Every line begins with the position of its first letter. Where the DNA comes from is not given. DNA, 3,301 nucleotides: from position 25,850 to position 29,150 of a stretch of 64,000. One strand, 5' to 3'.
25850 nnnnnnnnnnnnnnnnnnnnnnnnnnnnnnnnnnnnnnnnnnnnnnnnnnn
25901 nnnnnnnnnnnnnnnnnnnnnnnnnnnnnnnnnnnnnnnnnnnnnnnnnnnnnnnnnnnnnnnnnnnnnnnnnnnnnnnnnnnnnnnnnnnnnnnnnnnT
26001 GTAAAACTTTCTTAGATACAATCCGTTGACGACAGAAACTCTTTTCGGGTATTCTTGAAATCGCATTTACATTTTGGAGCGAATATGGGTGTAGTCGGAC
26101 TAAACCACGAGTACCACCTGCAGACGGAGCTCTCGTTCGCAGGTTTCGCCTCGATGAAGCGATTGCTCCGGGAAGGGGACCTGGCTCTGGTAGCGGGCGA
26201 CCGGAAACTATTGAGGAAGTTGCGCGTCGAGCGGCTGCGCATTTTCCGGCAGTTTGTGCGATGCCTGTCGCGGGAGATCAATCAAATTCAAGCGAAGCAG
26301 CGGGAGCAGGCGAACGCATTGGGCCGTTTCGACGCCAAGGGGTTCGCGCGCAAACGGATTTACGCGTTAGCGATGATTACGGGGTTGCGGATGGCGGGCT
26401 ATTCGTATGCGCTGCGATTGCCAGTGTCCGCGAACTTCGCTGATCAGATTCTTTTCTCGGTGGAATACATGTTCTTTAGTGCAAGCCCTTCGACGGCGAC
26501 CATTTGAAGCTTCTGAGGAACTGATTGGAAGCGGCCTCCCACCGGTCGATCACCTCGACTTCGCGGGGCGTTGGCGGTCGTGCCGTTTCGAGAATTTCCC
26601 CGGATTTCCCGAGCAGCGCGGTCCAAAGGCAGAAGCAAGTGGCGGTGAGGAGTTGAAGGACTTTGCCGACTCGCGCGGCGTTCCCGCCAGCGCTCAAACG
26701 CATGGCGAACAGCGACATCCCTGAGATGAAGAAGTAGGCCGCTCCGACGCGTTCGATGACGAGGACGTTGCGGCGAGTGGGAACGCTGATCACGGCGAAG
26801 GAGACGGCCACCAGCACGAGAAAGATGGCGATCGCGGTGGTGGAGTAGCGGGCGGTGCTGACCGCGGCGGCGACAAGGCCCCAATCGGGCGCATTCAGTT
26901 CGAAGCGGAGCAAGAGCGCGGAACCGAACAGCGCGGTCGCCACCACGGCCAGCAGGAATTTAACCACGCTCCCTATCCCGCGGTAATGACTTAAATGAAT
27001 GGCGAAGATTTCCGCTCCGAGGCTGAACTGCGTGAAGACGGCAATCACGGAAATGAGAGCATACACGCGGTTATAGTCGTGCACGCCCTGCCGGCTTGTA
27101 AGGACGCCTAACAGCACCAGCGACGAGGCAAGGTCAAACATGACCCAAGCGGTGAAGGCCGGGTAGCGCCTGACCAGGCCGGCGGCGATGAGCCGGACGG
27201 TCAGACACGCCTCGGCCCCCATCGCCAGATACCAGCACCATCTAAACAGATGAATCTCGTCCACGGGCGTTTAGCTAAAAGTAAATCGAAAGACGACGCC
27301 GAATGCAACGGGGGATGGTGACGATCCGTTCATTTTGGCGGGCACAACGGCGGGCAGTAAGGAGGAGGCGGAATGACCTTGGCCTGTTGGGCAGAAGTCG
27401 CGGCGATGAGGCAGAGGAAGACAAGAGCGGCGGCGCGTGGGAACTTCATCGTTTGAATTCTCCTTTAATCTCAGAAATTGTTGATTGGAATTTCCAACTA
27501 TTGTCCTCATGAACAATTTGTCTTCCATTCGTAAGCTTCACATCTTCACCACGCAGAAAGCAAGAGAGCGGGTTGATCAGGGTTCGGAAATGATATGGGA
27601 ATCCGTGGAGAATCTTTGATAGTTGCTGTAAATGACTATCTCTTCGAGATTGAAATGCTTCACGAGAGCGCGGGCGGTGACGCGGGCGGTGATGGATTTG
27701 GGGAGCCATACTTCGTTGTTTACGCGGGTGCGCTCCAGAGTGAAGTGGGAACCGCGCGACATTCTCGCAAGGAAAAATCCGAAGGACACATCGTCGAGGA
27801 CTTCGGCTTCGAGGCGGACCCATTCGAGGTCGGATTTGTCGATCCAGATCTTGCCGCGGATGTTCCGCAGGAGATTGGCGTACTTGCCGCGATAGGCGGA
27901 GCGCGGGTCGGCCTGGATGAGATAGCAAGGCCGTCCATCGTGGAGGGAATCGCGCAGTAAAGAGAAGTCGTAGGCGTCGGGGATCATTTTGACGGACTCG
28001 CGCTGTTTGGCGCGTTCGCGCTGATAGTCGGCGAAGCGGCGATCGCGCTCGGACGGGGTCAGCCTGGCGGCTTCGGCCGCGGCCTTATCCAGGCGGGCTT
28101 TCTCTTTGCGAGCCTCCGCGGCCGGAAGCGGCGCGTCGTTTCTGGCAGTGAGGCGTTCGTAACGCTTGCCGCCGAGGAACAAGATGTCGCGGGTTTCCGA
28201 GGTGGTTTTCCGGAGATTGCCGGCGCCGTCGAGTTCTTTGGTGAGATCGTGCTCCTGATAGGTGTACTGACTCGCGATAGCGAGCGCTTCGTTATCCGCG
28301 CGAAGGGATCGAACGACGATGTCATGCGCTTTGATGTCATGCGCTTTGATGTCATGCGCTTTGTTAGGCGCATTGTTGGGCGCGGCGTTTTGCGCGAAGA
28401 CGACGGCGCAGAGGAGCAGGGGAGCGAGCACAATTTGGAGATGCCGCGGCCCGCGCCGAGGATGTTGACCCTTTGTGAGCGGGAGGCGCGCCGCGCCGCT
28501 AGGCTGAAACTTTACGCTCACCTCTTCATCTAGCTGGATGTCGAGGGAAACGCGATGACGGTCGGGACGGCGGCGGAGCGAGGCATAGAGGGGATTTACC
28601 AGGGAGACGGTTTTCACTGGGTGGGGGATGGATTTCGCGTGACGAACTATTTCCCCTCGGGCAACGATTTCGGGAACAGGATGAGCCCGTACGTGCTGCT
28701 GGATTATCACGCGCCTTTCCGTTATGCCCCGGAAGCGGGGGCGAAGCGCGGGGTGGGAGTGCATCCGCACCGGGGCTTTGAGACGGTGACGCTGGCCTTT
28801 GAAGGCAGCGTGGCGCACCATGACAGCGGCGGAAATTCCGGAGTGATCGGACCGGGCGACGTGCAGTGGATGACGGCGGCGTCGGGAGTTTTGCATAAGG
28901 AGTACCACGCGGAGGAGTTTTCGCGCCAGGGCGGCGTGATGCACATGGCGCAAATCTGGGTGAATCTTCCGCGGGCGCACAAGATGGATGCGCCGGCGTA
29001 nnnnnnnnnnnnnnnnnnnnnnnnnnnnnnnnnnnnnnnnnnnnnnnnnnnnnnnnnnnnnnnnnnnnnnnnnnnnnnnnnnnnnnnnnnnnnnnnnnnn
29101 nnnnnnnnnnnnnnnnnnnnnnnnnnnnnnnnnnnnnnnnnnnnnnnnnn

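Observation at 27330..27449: Hidden 39-aa secreted peptide gene with a disulfide-capable CPPLC core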

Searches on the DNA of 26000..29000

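Call 4: search_rna_families(source=window, start=26000, end=29000, threshold=evalue, max_evalue=1)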
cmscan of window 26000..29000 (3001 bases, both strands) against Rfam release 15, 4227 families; matches with E-value up to 1: 1.
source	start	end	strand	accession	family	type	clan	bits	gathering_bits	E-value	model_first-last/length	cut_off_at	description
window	26722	26791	+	RF01119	sR32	Gene; snRNA; snoRNA; CD-box;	-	16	40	0.37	1-57/57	no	Small nucleolar RNA sR32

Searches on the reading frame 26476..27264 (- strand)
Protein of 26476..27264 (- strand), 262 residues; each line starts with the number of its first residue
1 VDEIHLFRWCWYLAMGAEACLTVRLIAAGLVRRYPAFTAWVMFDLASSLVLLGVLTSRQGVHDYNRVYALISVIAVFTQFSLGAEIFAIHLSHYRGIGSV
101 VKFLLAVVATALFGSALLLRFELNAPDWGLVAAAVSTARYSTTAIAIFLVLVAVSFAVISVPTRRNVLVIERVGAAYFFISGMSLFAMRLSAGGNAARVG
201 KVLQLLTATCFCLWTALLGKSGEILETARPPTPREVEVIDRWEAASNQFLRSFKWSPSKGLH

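Call 7: search_protein_families(library=pfam, proteins=[window:26476-27264:-], max_evalue=0.01)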
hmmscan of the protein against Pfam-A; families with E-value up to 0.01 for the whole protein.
window:26476-27264:- (262 aa): 0 families

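Call 19: find_homologous_proteins(query=window:26476-27264:-, max_evalue=0.00001)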
Query window:26476-27264:- (262 aa): 1 proteins with E <= 0.00001 among 8000 candidates.
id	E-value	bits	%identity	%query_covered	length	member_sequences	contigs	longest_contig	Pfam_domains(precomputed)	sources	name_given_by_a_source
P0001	2.2e-152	524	100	95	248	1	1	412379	-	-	-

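Call 20: find_encoding_contigs(protein=P0001, flank=4000)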
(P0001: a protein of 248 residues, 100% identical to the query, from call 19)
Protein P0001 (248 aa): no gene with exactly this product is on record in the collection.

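Call 39: search_protein_families(library=ncbifam, proteins=[window:26476-27222:-], max_evalue=1)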
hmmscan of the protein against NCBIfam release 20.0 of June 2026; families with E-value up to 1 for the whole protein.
window:26476-27222:- (248 aa): 1 family
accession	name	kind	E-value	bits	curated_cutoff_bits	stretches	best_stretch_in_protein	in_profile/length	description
NF033218.1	anchor_AmaP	equivalog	0.25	11.1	55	1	86-157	7-81/166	alkaline shock response membrane anchor protein AmaP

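Call 52: predict_structure(protein=P0001)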
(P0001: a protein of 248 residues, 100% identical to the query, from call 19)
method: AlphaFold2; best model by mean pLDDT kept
length: 248 residues; sequences in the alignment: 1
mean_pLDDT: 45.5   pTM: 0.27
mean pLDDT of the five models: 45.5, 44.4, 43.2, 42.1, 39.4
residues with pLDDT >= 90: 0; 70-90: 0; 50-70: 35; < 50: 213
segments of 3 or more residues with pLDDT < 50: 1-31, 33-68, 70-75, 77-81, 83-90, 95-97, 99-138, 140-150, 152-164, 166-168, 170-180, 182-214, 241-243, 245-248
pLDDT, mean of each block of 10 residues (from residue 1): 39 43 45 47 43 45 48 47 48 49 42 40 40 46 43 46 47 44 45 45 41 53 57 51 41
secondary structure, 60 per line:
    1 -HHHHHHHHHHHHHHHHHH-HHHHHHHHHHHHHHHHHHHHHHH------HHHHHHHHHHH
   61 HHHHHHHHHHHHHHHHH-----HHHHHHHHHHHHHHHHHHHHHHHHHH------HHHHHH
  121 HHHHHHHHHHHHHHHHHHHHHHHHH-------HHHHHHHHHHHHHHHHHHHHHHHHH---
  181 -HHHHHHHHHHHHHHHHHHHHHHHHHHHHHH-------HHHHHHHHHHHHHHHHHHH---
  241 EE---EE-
elements in order: H2-19 H21-43 H50-77 H83-108 H115-145 H153-177 H182-211 H219-237

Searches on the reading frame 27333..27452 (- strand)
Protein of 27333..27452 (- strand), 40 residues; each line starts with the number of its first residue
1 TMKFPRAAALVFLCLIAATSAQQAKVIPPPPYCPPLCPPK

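Call 6: find_encoding_contigs(protein=window:27333-27449:-, flank=8000)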
Protein seq(39 aa) (39 aa): no gene with exactly this product is on record in the collection.

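Call 7: search_protein_families(library=pfam, proteins=[window:27333-27449:-], max_evalue=0.01)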
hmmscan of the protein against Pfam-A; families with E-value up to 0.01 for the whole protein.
seq(39 aa): 0 families

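Call 13: find_homologous_proteins(query=window:27333-27452:-, max_evalue=10)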
Query seq(40 aa): no candidate shares three 5-residue words with the query. No homologue found.

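Call 23: search_protein_representatives(protein=window:27333-27449:-)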
Query: 39 residues. Proteins with E-value up to 0.001 (for the whole library): 0; up to 1e-10: 0; up to 1e-30: 0. The best 0 are listed.

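Call 39: search_protein_families(library=ncbifam, proteins=[window:27333-27449:-], max_evalue=1)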
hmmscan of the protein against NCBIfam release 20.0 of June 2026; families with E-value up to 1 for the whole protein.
seq(39 aa): 0 families

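Call 62: search_solved_structures(query=window:27333-27449:-, max_evalue=10, show_alignments=3)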
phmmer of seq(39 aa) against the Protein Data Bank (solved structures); distinct sequences matched with E-value up to 10: 0.

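Call 63: search_dna_similar(query=window:27333-27449:-, collection=plasmids, mode=protein, max_evalue=10, max_rows=10)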
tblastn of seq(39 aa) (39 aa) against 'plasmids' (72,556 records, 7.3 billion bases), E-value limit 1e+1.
No match.
